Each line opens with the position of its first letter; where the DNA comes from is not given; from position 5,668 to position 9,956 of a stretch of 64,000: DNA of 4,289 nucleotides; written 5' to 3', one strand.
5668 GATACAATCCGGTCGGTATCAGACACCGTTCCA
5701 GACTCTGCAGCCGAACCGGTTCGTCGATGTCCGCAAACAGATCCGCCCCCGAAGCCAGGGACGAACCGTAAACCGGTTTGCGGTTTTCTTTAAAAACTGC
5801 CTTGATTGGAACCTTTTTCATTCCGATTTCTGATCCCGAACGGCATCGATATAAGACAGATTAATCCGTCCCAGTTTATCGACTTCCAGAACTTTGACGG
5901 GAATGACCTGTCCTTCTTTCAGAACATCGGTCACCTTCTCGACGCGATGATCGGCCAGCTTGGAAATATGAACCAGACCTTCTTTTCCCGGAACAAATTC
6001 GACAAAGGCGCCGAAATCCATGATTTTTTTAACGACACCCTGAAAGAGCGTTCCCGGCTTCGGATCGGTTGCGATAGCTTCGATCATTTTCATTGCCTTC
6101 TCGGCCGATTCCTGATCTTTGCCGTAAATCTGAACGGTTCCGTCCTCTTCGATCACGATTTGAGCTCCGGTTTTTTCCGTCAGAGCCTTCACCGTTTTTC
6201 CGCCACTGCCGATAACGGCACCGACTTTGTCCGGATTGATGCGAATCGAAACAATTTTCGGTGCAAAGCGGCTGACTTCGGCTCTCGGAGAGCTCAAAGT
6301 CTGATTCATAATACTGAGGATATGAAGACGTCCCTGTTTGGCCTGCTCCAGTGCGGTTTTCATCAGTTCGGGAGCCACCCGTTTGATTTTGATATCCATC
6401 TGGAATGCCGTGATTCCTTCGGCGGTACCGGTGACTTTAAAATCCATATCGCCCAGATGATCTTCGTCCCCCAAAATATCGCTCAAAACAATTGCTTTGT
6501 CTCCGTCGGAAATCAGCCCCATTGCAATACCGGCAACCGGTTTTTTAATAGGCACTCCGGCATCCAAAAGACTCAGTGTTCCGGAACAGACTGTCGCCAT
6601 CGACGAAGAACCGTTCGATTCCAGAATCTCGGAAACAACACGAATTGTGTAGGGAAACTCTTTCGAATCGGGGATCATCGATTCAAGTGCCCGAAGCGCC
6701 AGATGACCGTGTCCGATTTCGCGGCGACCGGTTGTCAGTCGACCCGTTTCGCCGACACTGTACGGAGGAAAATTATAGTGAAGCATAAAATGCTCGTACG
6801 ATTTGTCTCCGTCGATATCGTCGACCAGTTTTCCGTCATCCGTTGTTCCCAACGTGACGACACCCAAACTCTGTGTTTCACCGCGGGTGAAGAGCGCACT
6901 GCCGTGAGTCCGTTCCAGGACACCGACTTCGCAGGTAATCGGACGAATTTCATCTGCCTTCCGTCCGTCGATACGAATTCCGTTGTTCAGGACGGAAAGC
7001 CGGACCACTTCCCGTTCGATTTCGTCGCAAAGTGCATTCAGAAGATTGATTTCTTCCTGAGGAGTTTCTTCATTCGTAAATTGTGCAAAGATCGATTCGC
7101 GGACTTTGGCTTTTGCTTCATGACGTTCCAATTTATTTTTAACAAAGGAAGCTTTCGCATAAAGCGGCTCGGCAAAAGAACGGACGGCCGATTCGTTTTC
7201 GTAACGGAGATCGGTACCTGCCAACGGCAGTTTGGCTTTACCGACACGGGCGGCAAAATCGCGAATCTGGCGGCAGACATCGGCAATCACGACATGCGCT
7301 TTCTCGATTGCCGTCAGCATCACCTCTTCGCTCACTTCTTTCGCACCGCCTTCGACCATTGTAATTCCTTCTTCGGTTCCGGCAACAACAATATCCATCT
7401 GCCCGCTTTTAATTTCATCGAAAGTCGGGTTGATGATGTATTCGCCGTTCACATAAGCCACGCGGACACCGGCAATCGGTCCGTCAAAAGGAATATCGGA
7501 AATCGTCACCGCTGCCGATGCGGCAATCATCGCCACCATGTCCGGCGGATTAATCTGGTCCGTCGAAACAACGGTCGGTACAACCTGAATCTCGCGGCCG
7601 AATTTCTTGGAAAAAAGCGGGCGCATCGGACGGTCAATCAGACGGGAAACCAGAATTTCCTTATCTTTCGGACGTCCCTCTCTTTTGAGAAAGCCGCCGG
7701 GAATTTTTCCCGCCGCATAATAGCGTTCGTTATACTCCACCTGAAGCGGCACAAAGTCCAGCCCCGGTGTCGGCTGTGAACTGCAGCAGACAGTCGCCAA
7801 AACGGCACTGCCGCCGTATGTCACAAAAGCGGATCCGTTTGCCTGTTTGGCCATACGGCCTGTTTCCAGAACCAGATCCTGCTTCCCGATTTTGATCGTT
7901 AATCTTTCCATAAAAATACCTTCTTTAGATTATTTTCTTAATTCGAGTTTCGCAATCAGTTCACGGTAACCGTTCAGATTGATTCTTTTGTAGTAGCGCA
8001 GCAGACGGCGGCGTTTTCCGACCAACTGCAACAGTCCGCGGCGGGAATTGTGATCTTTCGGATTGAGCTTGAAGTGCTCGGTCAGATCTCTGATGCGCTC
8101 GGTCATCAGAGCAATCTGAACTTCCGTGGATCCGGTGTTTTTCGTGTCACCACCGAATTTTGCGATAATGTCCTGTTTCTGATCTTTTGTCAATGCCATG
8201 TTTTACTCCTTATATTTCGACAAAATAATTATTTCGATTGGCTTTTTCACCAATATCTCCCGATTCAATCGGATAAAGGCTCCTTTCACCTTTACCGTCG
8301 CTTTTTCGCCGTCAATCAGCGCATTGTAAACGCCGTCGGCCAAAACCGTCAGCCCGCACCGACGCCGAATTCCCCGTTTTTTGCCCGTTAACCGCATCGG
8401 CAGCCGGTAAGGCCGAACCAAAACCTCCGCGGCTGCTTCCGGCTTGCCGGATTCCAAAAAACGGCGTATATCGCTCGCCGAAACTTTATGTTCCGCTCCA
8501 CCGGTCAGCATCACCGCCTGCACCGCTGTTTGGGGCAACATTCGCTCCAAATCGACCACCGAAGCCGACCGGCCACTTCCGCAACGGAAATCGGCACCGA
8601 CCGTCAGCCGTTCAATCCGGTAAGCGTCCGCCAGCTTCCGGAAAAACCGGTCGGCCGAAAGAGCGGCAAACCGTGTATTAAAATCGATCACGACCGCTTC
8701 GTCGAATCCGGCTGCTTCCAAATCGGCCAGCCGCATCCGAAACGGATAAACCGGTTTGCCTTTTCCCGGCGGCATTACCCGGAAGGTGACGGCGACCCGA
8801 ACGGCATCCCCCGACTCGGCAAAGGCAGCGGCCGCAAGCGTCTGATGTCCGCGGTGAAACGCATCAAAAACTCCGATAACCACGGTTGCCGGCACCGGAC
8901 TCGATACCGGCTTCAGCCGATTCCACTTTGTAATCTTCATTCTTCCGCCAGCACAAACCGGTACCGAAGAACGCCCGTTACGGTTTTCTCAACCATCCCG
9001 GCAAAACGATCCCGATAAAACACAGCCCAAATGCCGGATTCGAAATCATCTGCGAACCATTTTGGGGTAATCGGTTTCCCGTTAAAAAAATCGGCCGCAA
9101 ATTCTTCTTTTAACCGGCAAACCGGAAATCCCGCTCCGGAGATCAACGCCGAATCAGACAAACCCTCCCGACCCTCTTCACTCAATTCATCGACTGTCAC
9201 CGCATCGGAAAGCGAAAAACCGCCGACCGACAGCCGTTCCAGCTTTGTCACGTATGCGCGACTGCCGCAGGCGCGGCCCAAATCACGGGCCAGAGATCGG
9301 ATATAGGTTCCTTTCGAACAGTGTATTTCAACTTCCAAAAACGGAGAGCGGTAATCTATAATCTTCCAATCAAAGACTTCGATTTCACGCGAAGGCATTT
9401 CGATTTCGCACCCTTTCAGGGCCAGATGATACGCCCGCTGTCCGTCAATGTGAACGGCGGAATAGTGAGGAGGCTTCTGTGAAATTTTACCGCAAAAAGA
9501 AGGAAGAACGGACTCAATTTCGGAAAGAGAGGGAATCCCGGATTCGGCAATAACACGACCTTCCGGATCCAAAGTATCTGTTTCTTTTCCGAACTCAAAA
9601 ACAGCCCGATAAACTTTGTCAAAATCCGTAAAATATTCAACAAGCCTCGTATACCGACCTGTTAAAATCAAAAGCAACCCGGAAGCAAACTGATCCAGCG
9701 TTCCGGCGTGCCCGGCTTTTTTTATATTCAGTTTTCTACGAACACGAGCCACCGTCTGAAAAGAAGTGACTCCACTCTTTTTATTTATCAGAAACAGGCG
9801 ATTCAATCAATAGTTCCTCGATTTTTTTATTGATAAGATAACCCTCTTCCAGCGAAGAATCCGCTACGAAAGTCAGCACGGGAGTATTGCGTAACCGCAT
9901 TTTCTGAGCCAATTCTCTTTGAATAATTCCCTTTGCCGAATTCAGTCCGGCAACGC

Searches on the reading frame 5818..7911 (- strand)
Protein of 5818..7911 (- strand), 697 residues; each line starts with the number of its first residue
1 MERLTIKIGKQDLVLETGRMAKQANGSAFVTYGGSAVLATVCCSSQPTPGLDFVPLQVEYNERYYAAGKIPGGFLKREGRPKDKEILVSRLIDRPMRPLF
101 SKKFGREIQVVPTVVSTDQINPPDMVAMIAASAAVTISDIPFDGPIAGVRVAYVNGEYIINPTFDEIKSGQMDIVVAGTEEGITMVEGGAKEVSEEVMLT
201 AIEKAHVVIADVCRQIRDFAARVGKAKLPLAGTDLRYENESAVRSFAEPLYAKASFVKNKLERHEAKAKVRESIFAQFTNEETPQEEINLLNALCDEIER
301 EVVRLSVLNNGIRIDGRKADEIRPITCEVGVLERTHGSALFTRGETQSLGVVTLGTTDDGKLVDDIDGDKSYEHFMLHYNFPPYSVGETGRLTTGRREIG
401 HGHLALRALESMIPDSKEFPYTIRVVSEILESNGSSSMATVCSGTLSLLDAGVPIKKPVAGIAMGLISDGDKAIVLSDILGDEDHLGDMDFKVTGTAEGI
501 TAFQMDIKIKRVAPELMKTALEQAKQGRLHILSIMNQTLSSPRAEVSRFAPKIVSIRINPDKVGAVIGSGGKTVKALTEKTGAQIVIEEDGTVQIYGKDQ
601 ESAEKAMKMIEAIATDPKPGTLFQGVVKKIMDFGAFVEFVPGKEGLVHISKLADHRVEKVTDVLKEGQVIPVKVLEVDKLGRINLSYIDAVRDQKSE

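Call 84: search_protein_families(library=pfam, proteins=[window:5818-7911:-], max_evalue=0.000001)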
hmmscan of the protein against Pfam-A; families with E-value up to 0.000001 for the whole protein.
window:5818-7911:- (697 aa): 6 families
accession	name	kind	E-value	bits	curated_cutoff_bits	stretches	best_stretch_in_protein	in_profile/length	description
PF01138.27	RNase_PH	-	7.1e-59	198.3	25.5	2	12-141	4-130/130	3' exoribonuclease family, domain 1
PF03725.20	RNase_PH_C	-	9.5e-28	96.4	20.8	2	144-206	1-65/67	3' exoribonuclease family, domain 2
PF00575.29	S1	-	1.4e-19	70.6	22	1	617-687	2-73/74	S1 RNA binding domain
PF00013.35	KH_1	-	1.9e-15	56.8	21.5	1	554-611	2-65/66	KH domain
PF03726.19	PNPase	-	5e-13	49.8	24.6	1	241-318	4-81/81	Polyribonucleotide nucleotidyltransferase, RNA binding domain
PF23459.1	S1_RRP5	-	6e-07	30.4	27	0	618-679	2-63/72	RRP5 S1 domain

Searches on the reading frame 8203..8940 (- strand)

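Call 84: search_protein_families(library=pfam, proteins=[window:8203-8940:-], max_evalue=0.000001)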
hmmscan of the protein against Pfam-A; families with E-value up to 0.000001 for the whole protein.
window:8203-8940:- (245 aa): 2 families
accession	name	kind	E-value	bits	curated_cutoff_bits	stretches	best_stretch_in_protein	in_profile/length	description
PF06574.18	FAD_syn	-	5.1e-21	75.6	27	1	17-154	7-155/158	FAD synthetase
PF01467.32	CTP_transf_like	-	1.7e-07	31.9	21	1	21-160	2-132/133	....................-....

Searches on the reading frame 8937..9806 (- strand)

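Call 84: search_protein_families(library=pfam, proteins=[window:8937-9806:-], max_evalue=0.000001)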
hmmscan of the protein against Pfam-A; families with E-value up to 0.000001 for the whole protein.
window:8937-9806:- (289 aa): 2 families
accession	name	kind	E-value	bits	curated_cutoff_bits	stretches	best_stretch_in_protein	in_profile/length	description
PF01509.24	TruB_N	-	3.3e-50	170.8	27.3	1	23-169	1-149/149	TruB family pseudouridylate synthase (N terminal domain)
PF16198.10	TruB_C_2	-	3.5e-08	33.9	29.3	1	170-210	1-41/66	tRNA pseudouridylate synthase B C-terminal domain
